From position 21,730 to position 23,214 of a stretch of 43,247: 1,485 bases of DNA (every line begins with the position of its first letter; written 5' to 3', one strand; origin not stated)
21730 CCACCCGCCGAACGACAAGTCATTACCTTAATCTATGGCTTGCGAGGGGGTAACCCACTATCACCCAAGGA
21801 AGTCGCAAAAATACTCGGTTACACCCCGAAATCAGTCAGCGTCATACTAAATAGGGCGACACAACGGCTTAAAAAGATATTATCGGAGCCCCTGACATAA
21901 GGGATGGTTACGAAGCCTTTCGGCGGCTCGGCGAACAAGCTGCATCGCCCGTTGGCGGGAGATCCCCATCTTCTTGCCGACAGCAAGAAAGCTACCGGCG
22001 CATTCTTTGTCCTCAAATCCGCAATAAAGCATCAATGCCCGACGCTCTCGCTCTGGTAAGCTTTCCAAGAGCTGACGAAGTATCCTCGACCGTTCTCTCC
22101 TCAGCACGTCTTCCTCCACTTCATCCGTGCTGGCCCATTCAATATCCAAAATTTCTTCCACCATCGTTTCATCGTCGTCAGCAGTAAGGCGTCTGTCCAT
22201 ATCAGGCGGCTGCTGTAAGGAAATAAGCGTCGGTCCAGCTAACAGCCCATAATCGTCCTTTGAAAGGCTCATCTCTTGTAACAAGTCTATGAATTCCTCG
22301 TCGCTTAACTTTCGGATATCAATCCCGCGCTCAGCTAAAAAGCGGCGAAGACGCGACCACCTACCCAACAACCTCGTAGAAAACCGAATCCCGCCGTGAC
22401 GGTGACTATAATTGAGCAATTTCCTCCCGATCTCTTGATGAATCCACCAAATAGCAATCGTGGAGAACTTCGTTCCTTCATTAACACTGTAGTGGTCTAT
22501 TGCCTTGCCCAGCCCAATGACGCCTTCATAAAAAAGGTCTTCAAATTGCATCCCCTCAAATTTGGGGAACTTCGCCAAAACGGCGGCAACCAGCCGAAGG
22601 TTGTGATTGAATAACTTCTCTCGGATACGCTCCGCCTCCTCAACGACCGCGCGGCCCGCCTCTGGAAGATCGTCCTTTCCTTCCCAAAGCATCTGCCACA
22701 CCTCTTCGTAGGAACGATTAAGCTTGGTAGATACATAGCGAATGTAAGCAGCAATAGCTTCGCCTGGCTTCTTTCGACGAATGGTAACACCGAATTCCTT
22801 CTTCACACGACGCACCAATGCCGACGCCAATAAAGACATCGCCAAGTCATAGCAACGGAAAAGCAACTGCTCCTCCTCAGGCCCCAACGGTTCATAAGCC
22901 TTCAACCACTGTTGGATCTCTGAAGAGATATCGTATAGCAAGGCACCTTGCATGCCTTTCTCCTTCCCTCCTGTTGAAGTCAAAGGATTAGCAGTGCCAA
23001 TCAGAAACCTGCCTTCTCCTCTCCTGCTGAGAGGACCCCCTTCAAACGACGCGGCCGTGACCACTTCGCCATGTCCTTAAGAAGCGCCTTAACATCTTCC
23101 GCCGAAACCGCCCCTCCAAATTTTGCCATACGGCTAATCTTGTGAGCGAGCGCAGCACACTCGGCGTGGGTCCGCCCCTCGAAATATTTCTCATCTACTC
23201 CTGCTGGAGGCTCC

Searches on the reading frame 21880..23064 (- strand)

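Call 17: search_protein_families(library=pfam, proteins=[window:21880-23064:-], max_evalue=0.01)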
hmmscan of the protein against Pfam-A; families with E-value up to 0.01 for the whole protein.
window:21880-23064:- (394 aa): 3 families
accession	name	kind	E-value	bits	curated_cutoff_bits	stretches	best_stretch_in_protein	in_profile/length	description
PF04542.20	Sigma70_r2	-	4.8e-09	36.3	24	1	151-214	1-63/71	Sigma-70 region 2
PF04545.22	Sigma70_r4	-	9.1e-09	35.1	24.1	1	332-386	1-50/50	Sigma-70, region 4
PF08281.18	Sigma70_r4_2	-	0.0019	18.2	25.7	0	327-384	2-54/54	Sigma-70, region 4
